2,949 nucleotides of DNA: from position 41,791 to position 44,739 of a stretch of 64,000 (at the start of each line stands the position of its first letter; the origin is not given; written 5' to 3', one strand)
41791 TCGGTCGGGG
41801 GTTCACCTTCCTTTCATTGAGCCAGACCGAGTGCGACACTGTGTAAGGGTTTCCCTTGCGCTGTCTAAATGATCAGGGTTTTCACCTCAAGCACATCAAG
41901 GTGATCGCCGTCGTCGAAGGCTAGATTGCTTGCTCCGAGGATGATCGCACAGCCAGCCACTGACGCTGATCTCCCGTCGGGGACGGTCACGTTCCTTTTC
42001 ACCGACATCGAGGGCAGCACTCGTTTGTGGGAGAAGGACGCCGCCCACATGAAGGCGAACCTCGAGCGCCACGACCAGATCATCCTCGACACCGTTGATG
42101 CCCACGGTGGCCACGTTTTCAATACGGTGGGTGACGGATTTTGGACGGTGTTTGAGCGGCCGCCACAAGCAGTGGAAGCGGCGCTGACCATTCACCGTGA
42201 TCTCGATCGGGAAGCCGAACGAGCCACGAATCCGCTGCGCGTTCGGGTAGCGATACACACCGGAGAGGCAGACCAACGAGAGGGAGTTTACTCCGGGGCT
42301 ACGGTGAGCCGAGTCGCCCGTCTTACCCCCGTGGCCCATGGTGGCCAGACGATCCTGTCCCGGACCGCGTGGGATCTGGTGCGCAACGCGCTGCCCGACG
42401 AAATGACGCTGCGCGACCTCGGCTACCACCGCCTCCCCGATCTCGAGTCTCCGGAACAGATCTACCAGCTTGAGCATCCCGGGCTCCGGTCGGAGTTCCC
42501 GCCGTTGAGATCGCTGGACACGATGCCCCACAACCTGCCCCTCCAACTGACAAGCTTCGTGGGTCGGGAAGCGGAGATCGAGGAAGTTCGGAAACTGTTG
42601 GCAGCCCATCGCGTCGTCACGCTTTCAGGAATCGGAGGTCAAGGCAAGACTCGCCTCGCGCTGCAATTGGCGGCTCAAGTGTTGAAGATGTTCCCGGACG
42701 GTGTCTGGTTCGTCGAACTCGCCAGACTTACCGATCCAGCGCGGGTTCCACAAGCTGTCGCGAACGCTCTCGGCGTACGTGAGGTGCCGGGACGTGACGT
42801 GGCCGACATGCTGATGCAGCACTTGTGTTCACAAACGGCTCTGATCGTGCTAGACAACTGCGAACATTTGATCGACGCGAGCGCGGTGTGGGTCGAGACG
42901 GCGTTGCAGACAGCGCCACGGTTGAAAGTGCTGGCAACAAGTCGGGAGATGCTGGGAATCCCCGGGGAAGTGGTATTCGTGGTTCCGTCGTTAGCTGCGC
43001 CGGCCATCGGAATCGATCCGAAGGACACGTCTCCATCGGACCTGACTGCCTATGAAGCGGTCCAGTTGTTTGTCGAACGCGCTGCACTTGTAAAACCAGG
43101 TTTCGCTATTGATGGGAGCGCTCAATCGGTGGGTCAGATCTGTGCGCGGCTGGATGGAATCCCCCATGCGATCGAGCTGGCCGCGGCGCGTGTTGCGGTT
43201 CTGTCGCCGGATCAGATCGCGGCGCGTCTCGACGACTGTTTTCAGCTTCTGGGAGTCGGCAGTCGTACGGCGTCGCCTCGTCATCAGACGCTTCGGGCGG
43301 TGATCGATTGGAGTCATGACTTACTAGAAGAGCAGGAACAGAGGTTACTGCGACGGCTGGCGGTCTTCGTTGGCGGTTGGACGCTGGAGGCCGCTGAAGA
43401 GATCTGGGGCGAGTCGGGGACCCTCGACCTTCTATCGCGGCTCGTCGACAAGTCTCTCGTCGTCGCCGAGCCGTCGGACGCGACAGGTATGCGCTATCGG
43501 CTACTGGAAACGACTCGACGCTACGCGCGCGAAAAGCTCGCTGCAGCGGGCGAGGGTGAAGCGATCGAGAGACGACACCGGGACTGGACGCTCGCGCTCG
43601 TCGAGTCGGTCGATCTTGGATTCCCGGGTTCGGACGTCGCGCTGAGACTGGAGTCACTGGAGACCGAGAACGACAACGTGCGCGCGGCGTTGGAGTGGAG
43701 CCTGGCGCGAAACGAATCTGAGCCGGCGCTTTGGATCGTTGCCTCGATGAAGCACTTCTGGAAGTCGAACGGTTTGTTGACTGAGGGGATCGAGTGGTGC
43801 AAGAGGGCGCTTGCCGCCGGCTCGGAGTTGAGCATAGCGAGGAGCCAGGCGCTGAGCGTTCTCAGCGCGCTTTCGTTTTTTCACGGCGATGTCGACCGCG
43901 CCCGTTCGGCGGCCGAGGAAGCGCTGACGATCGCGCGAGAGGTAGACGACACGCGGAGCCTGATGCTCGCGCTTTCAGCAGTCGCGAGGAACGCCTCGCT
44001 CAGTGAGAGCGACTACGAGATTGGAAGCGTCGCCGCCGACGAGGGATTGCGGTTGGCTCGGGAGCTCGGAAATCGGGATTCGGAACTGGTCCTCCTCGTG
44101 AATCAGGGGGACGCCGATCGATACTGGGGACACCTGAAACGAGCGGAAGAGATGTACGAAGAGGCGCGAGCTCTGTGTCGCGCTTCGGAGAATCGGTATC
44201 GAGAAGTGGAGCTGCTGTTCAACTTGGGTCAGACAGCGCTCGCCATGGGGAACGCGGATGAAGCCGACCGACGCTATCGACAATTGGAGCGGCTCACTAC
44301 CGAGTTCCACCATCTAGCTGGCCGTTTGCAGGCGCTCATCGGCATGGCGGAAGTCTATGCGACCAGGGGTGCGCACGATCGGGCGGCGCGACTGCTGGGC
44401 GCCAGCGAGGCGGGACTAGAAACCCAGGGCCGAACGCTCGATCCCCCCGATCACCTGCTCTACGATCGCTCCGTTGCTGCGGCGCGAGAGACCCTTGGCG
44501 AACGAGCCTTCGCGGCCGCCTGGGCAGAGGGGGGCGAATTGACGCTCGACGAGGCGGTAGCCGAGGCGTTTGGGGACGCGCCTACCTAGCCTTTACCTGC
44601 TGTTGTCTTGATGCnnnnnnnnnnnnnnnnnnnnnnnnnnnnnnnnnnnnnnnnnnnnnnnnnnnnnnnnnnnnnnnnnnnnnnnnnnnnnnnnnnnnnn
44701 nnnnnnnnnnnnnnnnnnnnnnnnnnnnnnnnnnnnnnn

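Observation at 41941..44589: Large cyclase-NB-ARC-TPR signalling protein lacking a DNA-binding output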

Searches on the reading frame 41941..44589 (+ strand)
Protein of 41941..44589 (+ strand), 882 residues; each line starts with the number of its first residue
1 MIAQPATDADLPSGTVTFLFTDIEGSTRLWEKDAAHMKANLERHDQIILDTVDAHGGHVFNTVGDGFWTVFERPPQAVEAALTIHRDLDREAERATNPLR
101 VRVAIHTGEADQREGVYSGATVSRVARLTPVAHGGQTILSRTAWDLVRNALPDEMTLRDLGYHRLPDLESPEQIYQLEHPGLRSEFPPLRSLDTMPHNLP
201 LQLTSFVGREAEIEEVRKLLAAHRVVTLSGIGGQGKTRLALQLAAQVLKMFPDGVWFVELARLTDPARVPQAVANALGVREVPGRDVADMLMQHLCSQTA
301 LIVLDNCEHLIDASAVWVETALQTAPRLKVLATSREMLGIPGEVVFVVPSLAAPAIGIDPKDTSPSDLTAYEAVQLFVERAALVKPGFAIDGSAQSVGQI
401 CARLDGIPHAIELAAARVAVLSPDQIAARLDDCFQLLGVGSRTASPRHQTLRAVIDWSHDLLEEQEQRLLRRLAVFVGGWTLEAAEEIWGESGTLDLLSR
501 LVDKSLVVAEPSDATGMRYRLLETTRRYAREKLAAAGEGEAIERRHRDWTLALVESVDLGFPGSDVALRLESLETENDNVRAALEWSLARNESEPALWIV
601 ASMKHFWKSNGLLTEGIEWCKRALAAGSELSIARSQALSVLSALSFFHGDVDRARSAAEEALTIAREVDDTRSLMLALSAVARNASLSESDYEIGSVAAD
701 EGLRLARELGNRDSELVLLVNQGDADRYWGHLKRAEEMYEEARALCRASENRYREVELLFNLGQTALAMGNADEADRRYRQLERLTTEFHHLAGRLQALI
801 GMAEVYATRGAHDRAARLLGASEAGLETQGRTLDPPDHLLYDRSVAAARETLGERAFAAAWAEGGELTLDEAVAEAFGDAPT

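Call 5: search_protein_families(library=pfam, proteins=[window:41941-44589:+], max_evalue=0.1)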
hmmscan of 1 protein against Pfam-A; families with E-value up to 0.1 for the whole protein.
window:41941-44589:+ (882 aa): 16 families
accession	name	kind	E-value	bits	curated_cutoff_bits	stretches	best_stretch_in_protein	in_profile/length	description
PF13424.12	TPR_12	-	1.9e-12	47.6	30.1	3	701-747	28-76/77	Tetratricopeptide repeat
PF17874.7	TPR_MalT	-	1.1e-11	45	45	1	613-822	17-228/336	MalT-like TPR region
PF00211.25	Guanylate_cyc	-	5.9e-09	36.2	21.9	1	13-111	6-112/183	Adenylate and Guanylate cyclase catalytic domain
PF13401.12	AAA_22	-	2e-07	31.8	27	1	224-316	6-99/130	AAA domain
PF00931.28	NB-ARC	-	2.2e-06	27.5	23.5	1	210-337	2-138/248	NB-ARC domain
PF20720.3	nSTAND3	-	4e-05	23.8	27.2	1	212-260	6-51/155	Novel STAND NTPase 3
PF13481.12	AAA_25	-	5.4e-05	23.4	27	1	204-253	10-59/195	AAA domain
PF07719.23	TPR_2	-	0.00012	22.4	27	0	757-785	2-30/34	Tetratricopeptide repeat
PF23282.1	WHD_ROQ1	-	0.00047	20.7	24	1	460-531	1-74/76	Disease resistance protein Roq1-like, winged-helix domain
PF13191.12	AAA_16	-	0.00053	21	32.6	1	206-258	2-56/167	AAA ATPase domain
PF13181.12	TPR_8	-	0.00095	19.6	25.7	0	757-781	2-26/34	Tetratricopeptide repeat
PF12862.13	ANAPC5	-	0.0022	18.4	23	1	641-681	44-84/91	Anaphase-promoting complex subunit 5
PF14559.12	TPR_19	-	0.0052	17.5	25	0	735-782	3-51/68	Tetratricopeptide repeat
PF25201.1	nSTAND6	-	0.0093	16.4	27.7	1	208-314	3-117/148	Novel STAND NTPase 6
PF10602.15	RPN7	-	0.021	15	29.6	0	730-828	50-145/174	26S proteasome subunit RPN7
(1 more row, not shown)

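Call 6: search_protein_families(library=ncbifam, proteins=[window:41941-44589:+], max_evalue=0.1)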
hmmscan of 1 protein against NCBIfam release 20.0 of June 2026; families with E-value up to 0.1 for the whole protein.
window:41941-44589:+ (882 aa): 6 families
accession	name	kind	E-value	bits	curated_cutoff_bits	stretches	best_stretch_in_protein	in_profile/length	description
NF041717.1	HaaA_phane_TPR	equivalog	2.3e-17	62.4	1125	2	198-538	96-430/882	cyclophane-containing RiPP biosynthesis TPR protein HaaT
NF058673.1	LipAdnlyCyLipJMY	equivalog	1.5e-15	56.9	800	1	16-149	296-424/449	bifunctional lipase/adenylate cyclase LipJ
NF053617.1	SARPRegAfsRStmc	equivalog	1.3e-11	43.3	1430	1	193-781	285-841/986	SARP-family global regulator AfsR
NF040586.1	FxSxx_TPR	equivalog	3.3e-11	42.4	300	1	200-467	2-246/830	FxSxx-COOH system tetratricopeptide repeat protein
TIGR04510.1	mod_pep_cyc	subfamily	1e-10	40.8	400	1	17-150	7-152/814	putative peptide modification system cyclase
NF003420.0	PRK04841.1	equivalog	0.01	13.8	537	1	618-789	473-645/903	HTH-type transcriptional regulator MalT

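Call 7: search_protein_families(library=padloc, proteins=[window:41941-44589:+], max_evalue=0.1)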
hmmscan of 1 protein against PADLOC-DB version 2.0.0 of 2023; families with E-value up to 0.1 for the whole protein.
window:41941-44589:+ (882 aa): 7 families
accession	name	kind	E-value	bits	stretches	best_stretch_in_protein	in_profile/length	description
PDLC00734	PycC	-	1.4e-05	22.4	1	12-110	186-294/374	Pycsar cyclase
PDLC01169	TPR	-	3.2e-05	21.4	1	700-776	133-208/252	TPR repeats containing protein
PDLC02367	PycC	-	6.7e-05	20.4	1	16-89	44-121/226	-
PDLC00915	TRIP13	-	0.00061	17.3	1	217-258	57-99/302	TRIP13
PDLC02369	PycC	-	0.0074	13.9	1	16-149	47-193/248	-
PDLC02370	PycC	-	0.017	12.5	1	17-73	83-140/340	-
PDLC00761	PycC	-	0.041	10.7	1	19-76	109-167/438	Pycsar cyclase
